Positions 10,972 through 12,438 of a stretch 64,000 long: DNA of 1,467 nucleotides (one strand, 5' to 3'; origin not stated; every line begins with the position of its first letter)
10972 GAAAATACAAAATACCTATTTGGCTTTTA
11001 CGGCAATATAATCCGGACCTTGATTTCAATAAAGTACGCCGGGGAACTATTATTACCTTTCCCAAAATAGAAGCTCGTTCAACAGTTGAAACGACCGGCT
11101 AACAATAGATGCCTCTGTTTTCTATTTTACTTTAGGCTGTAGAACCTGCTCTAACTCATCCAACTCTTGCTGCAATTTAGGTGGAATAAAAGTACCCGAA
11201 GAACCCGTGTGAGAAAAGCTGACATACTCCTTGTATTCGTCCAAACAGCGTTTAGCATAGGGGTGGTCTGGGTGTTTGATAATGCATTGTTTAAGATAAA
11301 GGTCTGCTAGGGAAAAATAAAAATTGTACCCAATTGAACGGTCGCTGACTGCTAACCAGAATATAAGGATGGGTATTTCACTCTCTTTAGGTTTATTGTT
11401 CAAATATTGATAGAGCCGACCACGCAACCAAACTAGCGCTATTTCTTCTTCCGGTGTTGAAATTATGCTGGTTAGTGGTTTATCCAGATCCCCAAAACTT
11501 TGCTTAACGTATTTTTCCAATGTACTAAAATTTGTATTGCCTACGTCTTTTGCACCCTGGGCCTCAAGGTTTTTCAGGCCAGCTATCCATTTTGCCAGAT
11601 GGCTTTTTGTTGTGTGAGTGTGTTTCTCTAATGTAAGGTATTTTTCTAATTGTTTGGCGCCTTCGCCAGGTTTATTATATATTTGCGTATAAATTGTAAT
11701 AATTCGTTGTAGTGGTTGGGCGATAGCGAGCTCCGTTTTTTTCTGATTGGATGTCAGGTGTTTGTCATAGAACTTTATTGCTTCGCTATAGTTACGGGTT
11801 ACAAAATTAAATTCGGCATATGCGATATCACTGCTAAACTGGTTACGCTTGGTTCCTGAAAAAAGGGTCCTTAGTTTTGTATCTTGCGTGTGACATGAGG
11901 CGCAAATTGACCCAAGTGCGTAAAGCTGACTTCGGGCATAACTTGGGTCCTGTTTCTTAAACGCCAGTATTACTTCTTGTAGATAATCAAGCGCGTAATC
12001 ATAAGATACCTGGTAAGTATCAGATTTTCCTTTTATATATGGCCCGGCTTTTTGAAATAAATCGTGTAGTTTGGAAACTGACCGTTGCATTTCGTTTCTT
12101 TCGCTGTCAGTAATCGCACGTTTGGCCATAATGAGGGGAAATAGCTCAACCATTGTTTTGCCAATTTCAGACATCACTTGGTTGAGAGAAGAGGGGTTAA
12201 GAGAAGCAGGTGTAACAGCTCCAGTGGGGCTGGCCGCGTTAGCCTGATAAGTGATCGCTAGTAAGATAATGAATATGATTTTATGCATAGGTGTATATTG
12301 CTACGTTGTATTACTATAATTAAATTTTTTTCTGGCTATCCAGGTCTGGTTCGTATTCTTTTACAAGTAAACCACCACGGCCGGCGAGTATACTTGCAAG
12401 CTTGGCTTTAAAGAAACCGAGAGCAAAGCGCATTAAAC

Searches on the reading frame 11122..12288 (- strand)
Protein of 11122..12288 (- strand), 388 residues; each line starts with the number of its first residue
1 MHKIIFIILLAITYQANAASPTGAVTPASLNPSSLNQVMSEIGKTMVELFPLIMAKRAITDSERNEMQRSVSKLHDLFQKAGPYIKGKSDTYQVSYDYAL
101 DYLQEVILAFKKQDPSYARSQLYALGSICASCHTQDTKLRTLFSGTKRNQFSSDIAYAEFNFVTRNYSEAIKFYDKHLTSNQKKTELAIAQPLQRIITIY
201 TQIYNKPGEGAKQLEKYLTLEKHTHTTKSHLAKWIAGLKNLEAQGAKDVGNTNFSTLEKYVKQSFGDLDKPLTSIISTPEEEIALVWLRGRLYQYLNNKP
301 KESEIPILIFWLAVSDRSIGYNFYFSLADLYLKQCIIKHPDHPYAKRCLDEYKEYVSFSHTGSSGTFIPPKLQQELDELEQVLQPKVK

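Call 3: search_protein_families(library=pfam, proteins=[window:11122-12288:-], max_evalue=0.1)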
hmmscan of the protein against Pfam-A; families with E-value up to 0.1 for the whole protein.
window:11122-12288:- (388 aa): 2 families
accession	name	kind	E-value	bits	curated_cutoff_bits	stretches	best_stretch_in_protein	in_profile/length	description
PF19599.4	DUF6104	-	0.052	14.2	27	0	280-316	17-54/58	Family of unknown function (DUF6104)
PF06761.17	IcmF-related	-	0.09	12.6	27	0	206-306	70-174/308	Intracellular multiplication and human macrophage-killing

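Call 4: search_protein_families(library=ncbifam, proteins=[window:11122-12288:-], max_evalue=0.1)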
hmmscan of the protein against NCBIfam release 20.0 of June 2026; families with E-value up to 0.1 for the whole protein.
window:11122-12288:- (388 aa): 0 families

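Call 13: find_homologous_proteins(query=window:11122-12288:-)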
Query window:11122-12288:- (388 aa): 271 proteins with E <= 0.001 among 3866 candidates; the best 120 are listed.
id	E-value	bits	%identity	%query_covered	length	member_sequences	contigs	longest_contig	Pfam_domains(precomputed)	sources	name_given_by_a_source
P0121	1.2e-232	789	91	95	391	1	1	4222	-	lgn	-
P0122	1.1e-217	740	85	99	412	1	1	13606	-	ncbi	-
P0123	5.9e-186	636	74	99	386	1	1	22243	-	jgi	-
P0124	3.1e-185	633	74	99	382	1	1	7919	-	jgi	-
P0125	1.6e-152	526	60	99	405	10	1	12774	-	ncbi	-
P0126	5.7e-150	517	58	99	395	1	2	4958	-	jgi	jgi:hypothetical protein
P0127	7.6e-143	494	56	98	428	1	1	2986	-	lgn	-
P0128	1.7e-139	483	55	99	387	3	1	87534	-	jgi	-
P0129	1.1e-135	470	55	95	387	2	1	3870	-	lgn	-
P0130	2.9e-135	469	57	93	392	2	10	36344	-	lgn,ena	-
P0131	1.0e-134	467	55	98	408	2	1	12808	-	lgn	-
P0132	2.4e-130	453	50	98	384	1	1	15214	-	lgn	-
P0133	4.9e-130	452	53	94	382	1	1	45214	-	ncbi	-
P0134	3.0e-129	449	52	99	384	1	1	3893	-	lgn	-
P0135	6.6e-129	448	53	99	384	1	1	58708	-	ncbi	-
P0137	4.9e-127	442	49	98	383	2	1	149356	-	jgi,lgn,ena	-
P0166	4.6e-118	412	52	92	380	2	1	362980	-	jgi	-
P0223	1.7e-110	388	47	91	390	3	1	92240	PF24355.2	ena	-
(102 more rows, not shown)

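Call 16: find_encoding_contigs(protein=P0137, flank=8000, max_places=3)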
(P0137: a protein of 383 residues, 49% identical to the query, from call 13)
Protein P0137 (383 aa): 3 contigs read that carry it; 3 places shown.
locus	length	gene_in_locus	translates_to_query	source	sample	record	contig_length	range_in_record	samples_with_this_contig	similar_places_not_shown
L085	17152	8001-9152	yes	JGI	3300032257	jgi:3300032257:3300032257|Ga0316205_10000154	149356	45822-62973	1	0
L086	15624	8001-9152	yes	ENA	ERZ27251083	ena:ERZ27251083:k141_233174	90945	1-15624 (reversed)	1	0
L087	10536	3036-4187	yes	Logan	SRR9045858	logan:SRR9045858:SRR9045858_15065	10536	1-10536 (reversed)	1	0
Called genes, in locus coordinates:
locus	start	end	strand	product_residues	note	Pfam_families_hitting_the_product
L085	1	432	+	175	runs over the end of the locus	PF18902:DUF5658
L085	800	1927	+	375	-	PF13466:STAS_2 (weak), PF02405:MlaE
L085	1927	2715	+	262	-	PF00005:ABC_tran, PF13555:AAA_29 (weak), PF13304:AAA_21 (weak)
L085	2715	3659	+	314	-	PF02470:MlaD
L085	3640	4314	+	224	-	PF03886:ABC_trans_aux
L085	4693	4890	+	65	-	-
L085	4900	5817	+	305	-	PF00656:Peptidase_C14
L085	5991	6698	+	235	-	-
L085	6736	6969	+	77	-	PF22513:FitA-like_RHH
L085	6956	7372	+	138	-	PF01850:PIN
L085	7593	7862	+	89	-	-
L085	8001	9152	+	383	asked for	-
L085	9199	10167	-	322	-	PF04116:FA_hydroxylase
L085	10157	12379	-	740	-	PF07715:Plug, PF00593:TonB_dep_Rec_b-barrel, PF14905:OMP_b-brl_3 (weak)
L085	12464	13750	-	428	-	PF09375:Peptidase_M75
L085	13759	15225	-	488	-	PF16148:DUF4856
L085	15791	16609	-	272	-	PF10563:CA_like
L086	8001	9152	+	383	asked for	-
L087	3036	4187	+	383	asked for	-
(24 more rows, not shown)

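Call 17: find_encoding_contigs(protein=P0166, flank=8000, max_places=3)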
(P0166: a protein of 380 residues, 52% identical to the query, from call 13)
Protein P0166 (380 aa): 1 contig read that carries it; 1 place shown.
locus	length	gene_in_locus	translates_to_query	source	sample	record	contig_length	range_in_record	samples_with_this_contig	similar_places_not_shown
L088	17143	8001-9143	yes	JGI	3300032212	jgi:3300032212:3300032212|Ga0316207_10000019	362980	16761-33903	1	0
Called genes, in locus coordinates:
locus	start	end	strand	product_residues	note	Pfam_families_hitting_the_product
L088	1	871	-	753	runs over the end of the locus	PF02861:Clp_N, PF23569:NBD_SMAX1 (weak), PF00004:AAA, PF17871:AAA_lid_9, PF00004:AAA, PF07724:AAA_2, PF07728:AAA_5, PF10431:ClpB_D2-small, +12 more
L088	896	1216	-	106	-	PF02617:ClpS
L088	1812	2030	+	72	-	-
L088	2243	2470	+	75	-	PF00313:CSD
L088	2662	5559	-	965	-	PF00989:PAS, PF13188:PAS_8, PF13426:PAS_9, PF00990:GGDEF, PF00563:EAL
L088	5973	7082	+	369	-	PF03054:tRNA_Me_trans, PF20259:tRNA_Me_trans_M, PF20258:tRNA_Me_trans_C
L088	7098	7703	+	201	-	PF04356:DUF489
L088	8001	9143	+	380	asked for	-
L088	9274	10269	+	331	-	PF12974:Phosphonate-bd, PF16868:NMT1_3 (faint)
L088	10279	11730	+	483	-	PF21085:CusS (weak), PF00512:HisKA, PF02518:HATPase_c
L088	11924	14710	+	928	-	PF00515:TPR_1 (faint), PF07719:TPR_2 (faint), PF09976:TPR_21 (faint), PF12895:ANAPC3 (faint), PF13174:TPR_6 (faint), PF25062:ARM_TT21_N (weak), PF25063:ARM_TT21_C, PF14559:TPR_19 (weak), +13 more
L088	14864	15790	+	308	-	-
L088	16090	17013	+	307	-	PF00581:Rhodanese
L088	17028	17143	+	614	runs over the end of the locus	PF00672:HAMP, PF00989:PAS, PF13426:PAS_9, PF00512:HisKA, PF02518:HATPase_c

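Call 29: search_protein_families(library=pfam, proteins=[P0223], max_evalue=0.01)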
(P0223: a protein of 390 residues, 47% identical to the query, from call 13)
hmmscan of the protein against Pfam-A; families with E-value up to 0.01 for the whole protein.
P0223 (390 aa): 1 family
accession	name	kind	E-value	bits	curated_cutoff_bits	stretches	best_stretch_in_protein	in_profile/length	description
PF24355.1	DUF7514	-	4.6e-06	27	27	0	26-74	5-51/160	Domain of unknown function (DUF7514)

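Call 34: predict_structure(alignment_id=A1)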
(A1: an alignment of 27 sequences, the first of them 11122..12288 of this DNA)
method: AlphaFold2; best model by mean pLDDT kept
length: 388 residues; sequences in the alignment: 27
mean_pLDDT: 84.1   pTM: 0.80
mean pLDDT of the five models: 84.1, 82.5, 80.5, 79.8, 79.3
residues with pLDDT >= 90: 186; 70-90: 139; 50-70: 48; < 50: 15
segments of 3 or more residues with pLDDT < 50: 17-29
pLDDT, mean of each block of 10 residues (from residue 1): 68 52 40 74 88 89 95 93 76 76 91 90 76 56 77 92 89 96 90 95 95 96 92 98 93 93 86 75 93 86 92 86 71 90 93 86 84 91 75
secondary structure, 60 per line:
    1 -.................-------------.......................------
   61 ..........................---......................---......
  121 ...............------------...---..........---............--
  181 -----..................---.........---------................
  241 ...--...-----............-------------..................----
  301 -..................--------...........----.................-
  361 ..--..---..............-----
elements in order: H2-18 H32-54 H61-86 H90-111 H115-135 H154-163 H167-178 H186-203 H207-215 H225-243 H254-265 H279-296 H302-319 H328-338 H343-359 H370-383

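Call 37: fold_search(model_id=the predicted structure, library=pdb)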
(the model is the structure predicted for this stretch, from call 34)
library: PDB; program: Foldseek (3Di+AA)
matches with E <= 10: 315; with E <= 0.001: 0
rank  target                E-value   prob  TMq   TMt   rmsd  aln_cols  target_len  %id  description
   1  4or2_A                1.2e-01  0.66  0.20  0.21  24.0       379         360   12  Human class C G protein-coupled metabotropic glutamate receptor 1 in complex with a negative allosteric modulator (released 2014-03-19)
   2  4or2_B                2.8e-01  0.44  0.20  0.22  25.6       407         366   12  Human class C G protein-coupled metabotropic glutamate receptor 1 in complex with a negative allosteric modulator (released 2014-03-19)
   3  6owt_A                3.2e-01  0.28  0.20  0.15  21.4       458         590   12  Structure of SIVsmm Nef and SMM tetherin bound to the clathrin adaptor AP-2 complex (released 2019-09-25)
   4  7jni_A                3.7e-01  0.35  0.20  0.19  26.2       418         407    8  Crystal structure of the angiotensin II type 2 receptoror (AT2R) in complex with EMA401 (released 2022-02-09)
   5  5unf_A                4.2e-01  0.30  0.19  0.20  26.1       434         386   10  XFEL structure of human angiotensin II type 2 receptor (Monoclinic form) in complex with compound 1 (N-benzyl-N-(2-eth (released 2017-04-05)
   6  6c1r_B                5.3e-01  0.28  0.18  0.19  24.0       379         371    8  Crystal structure of human C5a receptor in complex with an orthosteric antagonist PMX53 and an allosteric antagonist a (released 2018-05-30)
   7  6pt2_A                5.7e-01  0.30  0.20  0.20  24.9       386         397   11  Crystal structure of the active delta opioid receptor in complex with the peptide agonist KGCHM07 (released 2019-12-11)
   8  4rwd_A                5.7e-01  0.30  0.20  0.19  25.3       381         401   11  XFEL structure of the human delta opioid receptor in complex with a bifunctional peptide (released 2015-01-14)
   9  5unh_B                6.0e-01  0.33  0.21  0.22  24.2       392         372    8  Synchrotron structure of human angiotensin II type 2 receptor in complex with compound 2 (N-[(furan-2-yl)methyl]-N-(4- (released 2017-04-05)
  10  5dhg_B                6.0e-01  0.15  0.16  0.16  24.5       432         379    9  The crystal structure of nociceptin/orphanin FQ peptide receptor (NOP) in complex with C-35 (PSI Community Target) (released 2015-10-21)
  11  5khr_X                6.5e-01  0.30  0.22  0.21  19.4       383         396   11  Model of human Anaphase-promoting complex/Cyclosome complex (APC15 deletion mutant) in complex with the E2 UBE2C/UBCH1 (released 2016-08-24)
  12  8eoi_B                6.7e-01  0.30  0.18  0.22  19.5       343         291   17  Structure of a human EMC:human Cav1.2 channel complex in GDN detergent (released 2023-05-24)
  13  4rwd_B                6.7e-01  0.28  0.20  0.19  25.3       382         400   12  XFEL structure of the human delta opioid receptor in complex with a bifunctional peptide (released 2015-01-14)
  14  7jni_B                7.3e-01  0.25  0.20  0.20  25.1       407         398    9  Crystal structure of the angiotensin II type 2 receptoror (AT2R) in complex with EMA401 (released 2022-02-09)
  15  4l6r                  7.6e-01  0.21  0.19  0.19  23.2       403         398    9  Structure of the class B human glucagon G protein coupled receptor (released 2013-07-24)
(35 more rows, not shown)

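Call 44: find_encoding_contigs(protein=P0123, flank=8000, max_places=2)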
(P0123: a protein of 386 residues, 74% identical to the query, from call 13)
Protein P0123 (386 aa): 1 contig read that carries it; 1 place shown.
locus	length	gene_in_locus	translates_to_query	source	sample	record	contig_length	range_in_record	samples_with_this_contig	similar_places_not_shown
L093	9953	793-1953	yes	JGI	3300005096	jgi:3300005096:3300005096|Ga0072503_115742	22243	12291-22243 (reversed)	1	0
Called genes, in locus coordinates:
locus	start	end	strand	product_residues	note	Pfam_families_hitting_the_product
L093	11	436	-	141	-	PF06146:PsiE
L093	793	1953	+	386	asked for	-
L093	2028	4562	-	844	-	PF01464:SLT, PF01476:LysM, PF23473:LysM3_LYK4_5 (faint), PF23577:LysM_RLK (faint), PF01476:LysM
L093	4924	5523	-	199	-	-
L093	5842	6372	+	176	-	-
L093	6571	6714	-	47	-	-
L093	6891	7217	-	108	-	PF06844:DUF1244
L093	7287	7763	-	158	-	PF00300:His_Phos_1 (weak)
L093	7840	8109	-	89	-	-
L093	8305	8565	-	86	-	-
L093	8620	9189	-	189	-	-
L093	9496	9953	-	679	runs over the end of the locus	PF00005:ABC_tran, PF13401:AAA_22 (faint), PF13304:AAA_21 (weak), PF08352:oligo_HPY, PF00005:ABC_tran, PF02463:SMC_N, PF08352:oligo_HPY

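Call 45: find_encoding_contigs(protein=P0125, flank=8000, max_places=2)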
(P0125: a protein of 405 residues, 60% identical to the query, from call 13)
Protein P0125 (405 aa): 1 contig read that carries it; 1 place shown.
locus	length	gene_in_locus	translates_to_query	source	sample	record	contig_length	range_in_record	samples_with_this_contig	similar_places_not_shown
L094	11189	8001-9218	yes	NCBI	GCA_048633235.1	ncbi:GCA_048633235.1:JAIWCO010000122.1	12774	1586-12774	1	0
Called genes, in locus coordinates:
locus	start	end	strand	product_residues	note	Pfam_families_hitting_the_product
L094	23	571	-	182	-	PF00719:Pyrophosphatase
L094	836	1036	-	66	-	-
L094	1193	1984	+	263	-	PF12048:DUF3530, PF00561:Abhydrolase_1 (weak)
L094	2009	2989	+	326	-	PF00561:Abhydrolase_1 (faint), PF12697:Abhydrolase_6 (weak), PF12146:Hydrolase_4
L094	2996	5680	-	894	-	PF04879:Molybdop_Fe4S4, PF00384:Molybdopterin, PF01568:Molydop_binding, PF04324:Fer2_BFD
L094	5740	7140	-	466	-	PF00753:Lactamase_B, PF23023:Anti-Pycsar_Apyc1 (weak), PF12706:Lactamase_B_2 (weak), PF16661:Lactamase_B_6, PF10996:Beta-Casp, PF07521:RMMBL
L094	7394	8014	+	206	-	PF03006:HlyIII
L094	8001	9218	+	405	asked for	-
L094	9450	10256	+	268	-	PF08238:Sel1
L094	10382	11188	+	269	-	?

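Call 46: find_encoding_contigs(protein=P0128, flank=8000, max_places=2)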
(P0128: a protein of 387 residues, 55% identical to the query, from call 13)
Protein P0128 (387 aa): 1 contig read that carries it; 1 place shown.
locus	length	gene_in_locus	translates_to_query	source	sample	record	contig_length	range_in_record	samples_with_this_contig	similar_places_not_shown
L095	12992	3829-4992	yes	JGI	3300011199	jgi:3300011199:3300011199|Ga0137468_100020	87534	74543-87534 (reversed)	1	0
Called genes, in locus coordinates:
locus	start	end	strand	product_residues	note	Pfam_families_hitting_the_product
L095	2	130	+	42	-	?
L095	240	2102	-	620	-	PF13442:Cytochrome_CBB3 (faint), PF00034:Cytochrom_C (faint)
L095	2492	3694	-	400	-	PF07690:MFS_1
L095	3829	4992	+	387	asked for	-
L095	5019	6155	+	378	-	-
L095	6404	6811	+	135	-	PF00072:Response_reg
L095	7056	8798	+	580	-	PF07732:Cu-oxidase_3, PF00394:Cu-oxidase, PF07731:Cu-oxidase_2, PF07732:Cu-oxidase_3 (weak)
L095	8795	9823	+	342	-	PF05275:CopB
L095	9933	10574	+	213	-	PF09335:VTT_dom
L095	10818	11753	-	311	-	PF01545:Cation_efflux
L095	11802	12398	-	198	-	PF03848:TehB (weak), PF13847:Methyltransf_31 (faint), PF08241:Methyltransf_11, PF08242:Methyltransf_12, PF13649:Methyltransf_25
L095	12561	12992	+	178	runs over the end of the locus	PF01713:Smr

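Call 66: find_encoding_contigs(protein=P0124, flank=8000, max_places=2)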
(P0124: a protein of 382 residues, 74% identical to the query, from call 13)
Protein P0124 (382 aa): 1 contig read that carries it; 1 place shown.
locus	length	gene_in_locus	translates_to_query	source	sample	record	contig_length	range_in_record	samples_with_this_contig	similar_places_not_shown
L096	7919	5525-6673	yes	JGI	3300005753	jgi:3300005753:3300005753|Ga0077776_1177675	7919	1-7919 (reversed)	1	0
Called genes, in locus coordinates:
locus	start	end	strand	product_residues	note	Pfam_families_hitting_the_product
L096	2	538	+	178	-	?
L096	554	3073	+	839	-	PF04879:Molybdop_Fe4S4, PF00384:Molybdopterin, PF01568:Molydop_binding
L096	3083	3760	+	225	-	PF02613:Nitrate_red_del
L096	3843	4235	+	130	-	-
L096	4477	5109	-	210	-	PF01209:Ubie_methyltran (weak), PF13847:Methyltransf_31, PF08241:Methyltransf_11, PF08242:Methyltransf_12, PF13649:Methyltransf_25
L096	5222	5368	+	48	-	-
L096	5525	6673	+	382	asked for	-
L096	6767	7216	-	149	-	PF00011:HSP20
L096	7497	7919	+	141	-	?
